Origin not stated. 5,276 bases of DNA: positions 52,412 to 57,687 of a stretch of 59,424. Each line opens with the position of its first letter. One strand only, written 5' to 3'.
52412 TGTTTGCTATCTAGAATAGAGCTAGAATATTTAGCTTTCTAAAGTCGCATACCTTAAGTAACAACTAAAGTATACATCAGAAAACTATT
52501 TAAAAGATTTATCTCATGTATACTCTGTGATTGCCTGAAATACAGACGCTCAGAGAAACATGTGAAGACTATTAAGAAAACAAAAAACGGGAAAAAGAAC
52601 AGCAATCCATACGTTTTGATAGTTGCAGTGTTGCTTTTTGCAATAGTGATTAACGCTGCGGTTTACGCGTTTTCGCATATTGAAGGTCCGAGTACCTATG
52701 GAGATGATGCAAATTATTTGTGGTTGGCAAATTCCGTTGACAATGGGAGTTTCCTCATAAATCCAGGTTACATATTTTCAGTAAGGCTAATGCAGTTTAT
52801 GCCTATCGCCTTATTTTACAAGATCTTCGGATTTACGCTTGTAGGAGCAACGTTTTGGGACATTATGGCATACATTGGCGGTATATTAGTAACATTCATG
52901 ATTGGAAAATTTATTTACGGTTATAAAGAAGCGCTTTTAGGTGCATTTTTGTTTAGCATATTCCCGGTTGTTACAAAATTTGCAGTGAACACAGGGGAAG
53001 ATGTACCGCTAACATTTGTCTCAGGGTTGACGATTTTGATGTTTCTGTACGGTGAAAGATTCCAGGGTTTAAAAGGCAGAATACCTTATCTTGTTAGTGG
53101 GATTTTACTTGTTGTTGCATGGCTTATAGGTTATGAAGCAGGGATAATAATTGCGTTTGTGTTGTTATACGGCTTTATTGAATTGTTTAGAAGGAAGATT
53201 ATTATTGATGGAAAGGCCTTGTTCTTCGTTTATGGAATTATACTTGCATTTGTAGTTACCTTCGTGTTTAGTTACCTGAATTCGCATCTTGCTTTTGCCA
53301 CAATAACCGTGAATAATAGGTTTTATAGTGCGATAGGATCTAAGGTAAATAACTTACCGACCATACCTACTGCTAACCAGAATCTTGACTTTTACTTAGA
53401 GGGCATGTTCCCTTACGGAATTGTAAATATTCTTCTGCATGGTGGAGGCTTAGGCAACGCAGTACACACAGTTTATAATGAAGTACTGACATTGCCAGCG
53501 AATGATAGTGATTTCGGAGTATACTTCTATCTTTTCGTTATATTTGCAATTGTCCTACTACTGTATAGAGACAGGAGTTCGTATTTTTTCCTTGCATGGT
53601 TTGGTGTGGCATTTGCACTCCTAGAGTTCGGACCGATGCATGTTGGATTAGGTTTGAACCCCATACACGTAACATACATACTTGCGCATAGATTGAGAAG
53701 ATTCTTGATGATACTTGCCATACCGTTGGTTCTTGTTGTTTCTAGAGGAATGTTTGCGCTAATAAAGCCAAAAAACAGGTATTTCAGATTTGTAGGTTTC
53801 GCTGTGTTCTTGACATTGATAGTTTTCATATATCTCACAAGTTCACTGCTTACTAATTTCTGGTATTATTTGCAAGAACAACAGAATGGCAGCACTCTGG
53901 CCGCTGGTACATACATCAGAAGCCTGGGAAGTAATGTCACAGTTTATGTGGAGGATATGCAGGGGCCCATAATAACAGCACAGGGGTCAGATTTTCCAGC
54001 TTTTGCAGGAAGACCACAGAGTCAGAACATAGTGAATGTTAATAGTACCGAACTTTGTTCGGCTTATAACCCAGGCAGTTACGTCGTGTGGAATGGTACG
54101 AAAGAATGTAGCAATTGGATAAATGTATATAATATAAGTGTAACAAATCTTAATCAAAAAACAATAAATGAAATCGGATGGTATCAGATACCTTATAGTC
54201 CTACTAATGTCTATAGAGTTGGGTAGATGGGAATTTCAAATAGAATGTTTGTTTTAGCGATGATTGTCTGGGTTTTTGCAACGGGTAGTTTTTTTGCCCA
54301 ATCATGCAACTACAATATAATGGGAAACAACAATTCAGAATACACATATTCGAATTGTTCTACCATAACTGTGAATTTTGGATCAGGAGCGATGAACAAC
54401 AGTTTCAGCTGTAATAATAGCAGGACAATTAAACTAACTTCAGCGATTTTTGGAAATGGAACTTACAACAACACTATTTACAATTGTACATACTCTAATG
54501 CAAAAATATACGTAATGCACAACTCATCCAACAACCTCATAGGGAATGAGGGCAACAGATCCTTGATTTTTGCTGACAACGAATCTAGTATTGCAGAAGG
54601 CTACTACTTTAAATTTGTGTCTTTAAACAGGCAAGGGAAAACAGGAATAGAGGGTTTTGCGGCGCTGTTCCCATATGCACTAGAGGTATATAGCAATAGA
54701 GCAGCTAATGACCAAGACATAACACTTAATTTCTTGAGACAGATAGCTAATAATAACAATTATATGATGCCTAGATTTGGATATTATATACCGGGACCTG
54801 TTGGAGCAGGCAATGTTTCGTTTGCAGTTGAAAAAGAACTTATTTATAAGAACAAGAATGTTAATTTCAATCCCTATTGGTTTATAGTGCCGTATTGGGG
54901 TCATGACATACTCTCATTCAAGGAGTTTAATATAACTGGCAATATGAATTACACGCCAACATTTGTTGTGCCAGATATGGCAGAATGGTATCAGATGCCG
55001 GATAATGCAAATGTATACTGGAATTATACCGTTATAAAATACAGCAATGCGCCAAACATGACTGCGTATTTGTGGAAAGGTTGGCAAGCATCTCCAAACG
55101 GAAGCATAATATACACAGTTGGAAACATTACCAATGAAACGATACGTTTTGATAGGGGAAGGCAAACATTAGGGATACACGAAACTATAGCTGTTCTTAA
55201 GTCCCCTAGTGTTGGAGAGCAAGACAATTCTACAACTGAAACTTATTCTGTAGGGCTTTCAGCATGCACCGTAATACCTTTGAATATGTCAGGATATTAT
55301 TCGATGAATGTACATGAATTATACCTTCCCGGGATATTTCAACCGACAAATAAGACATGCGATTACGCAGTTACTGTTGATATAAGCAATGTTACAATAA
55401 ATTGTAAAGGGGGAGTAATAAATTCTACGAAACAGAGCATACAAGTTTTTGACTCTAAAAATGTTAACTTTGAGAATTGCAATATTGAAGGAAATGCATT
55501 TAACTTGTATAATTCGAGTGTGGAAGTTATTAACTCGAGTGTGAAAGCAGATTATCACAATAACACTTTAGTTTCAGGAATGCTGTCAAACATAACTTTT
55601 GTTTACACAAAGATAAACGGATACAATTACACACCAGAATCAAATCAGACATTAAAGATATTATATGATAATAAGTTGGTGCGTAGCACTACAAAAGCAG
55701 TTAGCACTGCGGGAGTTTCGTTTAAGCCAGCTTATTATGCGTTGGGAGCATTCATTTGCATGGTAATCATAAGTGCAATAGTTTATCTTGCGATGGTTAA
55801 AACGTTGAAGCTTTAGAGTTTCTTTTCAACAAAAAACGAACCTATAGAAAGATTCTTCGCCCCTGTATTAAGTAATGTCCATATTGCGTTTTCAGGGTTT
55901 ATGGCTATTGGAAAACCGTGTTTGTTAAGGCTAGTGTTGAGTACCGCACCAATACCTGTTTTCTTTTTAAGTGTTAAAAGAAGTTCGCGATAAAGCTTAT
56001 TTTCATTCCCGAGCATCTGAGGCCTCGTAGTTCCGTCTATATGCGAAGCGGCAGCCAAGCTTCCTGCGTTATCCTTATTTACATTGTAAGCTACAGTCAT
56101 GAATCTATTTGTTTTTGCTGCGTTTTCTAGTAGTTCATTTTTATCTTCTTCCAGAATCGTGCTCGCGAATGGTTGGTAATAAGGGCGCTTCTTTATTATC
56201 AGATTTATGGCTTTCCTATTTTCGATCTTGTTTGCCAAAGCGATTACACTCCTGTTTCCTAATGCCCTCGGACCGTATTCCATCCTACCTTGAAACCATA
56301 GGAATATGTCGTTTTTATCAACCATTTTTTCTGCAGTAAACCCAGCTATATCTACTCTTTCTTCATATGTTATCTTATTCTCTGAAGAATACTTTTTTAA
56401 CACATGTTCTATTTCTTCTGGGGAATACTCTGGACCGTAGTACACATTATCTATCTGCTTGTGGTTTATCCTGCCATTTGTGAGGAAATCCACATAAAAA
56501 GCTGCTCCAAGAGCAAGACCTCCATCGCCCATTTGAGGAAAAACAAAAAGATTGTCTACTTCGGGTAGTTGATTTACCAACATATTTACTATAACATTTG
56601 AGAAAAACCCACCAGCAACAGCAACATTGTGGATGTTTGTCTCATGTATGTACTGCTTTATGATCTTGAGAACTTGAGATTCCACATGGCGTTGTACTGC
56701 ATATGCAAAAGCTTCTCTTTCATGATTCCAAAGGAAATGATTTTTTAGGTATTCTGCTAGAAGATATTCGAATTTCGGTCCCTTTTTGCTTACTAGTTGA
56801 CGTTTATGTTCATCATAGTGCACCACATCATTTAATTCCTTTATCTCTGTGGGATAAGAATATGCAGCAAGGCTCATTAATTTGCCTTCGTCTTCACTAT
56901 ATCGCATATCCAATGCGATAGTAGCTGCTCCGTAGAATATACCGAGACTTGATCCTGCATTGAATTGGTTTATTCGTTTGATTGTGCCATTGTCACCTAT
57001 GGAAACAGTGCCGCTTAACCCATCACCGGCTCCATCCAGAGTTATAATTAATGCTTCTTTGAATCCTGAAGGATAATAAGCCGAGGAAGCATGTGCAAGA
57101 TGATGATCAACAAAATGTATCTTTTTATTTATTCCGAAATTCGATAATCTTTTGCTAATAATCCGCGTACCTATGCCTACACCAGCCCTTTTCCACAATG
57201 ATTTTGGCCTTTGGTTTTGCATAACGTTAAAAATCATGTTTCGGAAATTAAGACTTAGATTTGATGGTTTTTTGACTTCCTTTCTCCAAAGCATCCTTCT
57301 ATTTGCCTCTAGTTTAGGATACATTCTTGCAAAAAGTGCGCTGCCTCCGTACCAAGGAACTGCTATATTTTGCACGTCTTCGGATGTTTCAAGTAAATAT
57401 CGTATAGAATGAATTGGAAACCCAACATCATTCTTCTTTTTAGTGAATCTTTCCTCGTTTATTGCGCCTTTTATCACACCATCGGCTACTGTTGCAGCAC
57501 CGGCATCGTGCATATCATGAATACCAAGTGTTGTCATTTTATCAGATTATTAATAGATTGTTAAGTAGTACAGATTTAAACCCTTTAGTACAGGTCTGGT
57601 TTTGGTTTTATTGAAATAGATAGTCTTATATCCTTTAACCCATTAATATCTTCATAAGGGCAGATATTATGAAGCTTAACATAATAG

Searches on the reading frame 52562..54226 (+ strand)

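Call 55: search_protein_families(library=pfam, proteins=[window:52562-54226:+], max_evalue=0.00001)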
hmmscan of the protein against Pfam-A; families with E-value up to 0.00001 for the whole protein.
window:52562-54226:+ (554 aa): 1 family
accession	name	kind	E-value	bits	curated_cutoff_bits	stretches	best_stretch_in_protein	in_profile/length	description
PF13231.12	PMT_2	-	6.8e-08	33.3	26.1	1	82-234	10-157/160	Dolichyl-phosphate-mannose-protein mannosyltransferase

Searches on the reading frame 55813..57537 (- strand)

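Call 55: search_protein_families(library=pfam, proteins=[window:55813-57537:-], max_evalue=0.00001)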
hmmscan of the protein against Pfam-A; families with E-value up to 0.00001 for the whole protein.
window:55813-57537:- (574 aa): 3 families
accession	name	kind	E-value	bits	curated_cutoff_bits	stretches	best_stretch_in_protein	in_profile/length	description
PF16861.10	Carbam_trans_C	-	8.6e-49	165.8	27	1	405-572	3-170/170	Carbamoyltransferase C-terminus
PF02543.21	Carbam_trans_N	-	1.6e-37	130.2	24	1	4-346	3-345/346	Carbamoyltransferase N-terminus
PF22521.2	HypF_C_2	-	5.6e-06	26.7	27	1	257-344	150-240/241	Carbamoyltransferase, Kae1-like Domain, second subdomain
